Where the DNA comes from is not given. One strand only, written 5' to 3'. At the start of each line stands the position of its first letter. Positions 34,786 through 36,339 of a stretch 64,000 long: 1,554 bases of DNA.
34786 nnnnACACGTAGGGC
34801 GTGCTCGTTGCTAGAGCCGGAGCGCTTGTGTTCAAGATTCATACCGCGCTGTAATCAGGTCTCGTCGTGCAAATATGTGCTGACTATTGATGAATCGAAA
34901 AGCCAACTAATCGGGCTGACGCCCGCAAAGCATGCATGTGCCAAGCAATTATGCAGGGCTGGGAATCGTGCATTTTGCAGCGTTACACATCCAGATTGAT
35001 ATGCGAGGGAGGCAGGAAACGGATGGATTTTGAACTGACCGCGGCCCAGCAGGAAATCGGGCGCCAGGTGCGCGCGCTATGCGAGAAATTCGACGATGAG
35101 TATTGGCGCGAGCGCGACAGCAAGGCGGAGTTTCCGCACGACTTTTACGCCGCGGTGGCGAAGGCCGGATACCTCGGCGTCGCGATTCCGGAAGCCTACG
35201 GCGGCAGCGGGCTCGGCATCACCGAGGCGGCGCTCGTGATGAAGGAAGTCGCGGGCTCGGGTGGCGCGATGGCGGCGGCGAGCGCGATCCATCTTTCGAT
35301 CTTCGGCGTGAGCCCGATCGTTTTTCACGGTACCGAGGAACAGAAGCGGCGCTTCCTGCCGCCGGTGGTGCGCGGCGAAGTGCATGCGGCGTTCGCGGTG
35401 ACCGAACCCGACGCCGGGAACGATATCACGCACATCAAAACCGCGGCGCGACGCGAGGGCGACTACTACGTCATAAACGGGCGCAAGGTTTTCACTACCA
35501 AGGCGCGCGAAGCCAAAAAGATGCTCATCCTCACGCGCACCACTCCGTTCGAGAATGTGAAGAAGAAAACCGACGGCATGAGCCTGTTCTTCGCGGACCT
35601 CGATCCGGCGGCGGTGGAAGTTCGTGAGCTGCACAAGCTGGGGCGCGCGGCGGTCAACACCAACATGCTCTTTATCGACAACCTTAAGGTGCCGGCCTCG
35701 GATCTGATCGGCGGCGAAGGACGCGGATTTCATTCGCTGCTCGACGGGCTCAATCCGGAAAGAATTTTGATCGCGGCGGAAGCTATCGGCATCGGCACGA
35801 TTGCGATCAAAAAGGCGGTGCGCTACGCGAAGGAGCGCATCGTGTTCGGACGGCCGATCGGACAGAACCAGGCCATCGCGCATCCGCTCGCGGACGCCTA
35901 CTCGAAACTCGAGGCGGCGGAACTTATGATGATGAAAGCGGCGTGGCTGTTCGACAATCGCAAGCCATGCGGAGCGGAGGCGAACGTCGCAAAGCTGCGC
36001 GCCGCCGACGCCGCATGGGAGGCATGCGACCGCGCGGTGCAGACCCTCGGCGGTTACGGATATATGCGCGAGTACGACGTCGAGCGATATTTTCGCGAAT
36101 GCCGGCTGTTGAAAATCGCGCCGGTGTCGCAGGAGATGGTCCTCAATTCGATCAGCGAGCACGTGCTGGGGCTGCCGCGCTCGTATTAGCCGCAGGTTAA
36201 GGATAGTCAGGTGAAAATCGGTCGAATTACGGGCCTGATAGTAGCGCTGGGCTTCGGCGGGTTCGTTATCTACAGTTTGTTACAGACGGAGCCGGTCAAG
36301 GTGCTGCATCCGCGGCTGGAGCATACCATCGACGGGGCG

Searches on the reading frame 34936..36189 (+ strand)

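Call 28: search_protein_families(library=ncbifam, proteins=[window:34936-36189:+], max_evalue=0.00001)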
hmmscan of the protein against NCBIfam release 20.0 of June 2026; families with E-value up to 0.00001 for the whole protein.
window:34936-36189:+ (417 aa): 22 families
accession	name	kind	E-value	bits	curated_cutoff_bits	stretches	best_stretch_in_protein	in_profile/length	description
NF042972.1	AcrlCoAredClosAcrC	equivalog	4e-85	285.7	640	1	30-410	1-376/378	acryloyl-CoA reductase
NF008997.0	PRK12341.1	equivalog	1.9e-75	254.3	537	1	30-403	1-369/382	acyl-CoA dehydrogenase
NF042439.1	SulpropCoADesulf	equivalog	2.1e-63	214.3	600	1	46-412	5-372/379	3-sulfinopropanoyl-CoA desulfinase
NF045552.1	GlutCoADH_Des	equivalog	3.8e-63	214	470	1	30-403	1-372/387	glutaryl-CoA dehydrogenase Acd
NF043006.1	CyhCrbnylCoADH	equivalog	1.8e-60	205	650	1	60-395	30-360/380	cyclohexane-1-carbonyl-CoA dehydrogenase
NF002885.1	PRK03354.1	equivalog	3.6e-58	197.4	540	1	30-411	1-374/378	crotonobetainyl-CoA dehydrogenase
NF045652.1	ProlPCPDhRedW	equivalog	7.4e-57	192.9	650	1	59-406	26-369/376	L-prolyl-[peptidyl-carrier protein] dehydrogenase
NF053553.1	prodigi_MBC_PigA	equivalog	1.1e-56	192.6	500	1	30-386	1-355/381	prodigiosin MBC biosynthesis dehydrogenase PigA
NF058590.1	AcCoDHFadEBacil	equivalog_domain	1.9e-52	178.6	600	1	75-394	63-394/586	acyl-CoA dehydrogenase FadE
TIGR03207.1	cyc_hxne_CoA_dh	equivalog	4.2e-51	173.8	575.35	1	54-396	21-357/372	cyclohexanecarboxyl-CoA dehydrogenase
TIGR03204.1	pimC_large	equivalog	2.4e-30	105.7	623.85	1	68-334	43-300/395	pimeloyl-CoA dehydrogenase large subunit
TIGR03203.1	pimD_small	equivalog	2.4e-29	102.6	652.7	1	32-392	2-358/378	pimeloyl-CoA dehydrogenase small subunit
NF052270.1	Staph_DH_FadE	equivalog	5.2e-28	97.9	600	1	33-388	20-371/400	acyl-CoA dehydrogenase FadE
NF007000.1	PRK09463.1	subfamily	6.1e-25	87.7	600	1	34-377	43-399/726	acyl-CoA dehydrogenase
TIGR04022.1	sulfur_SfnB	equivalog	1.2e-22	80.3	430.9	1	40-391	9-361/391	SfnB family sulfur acquisition oxidoreductase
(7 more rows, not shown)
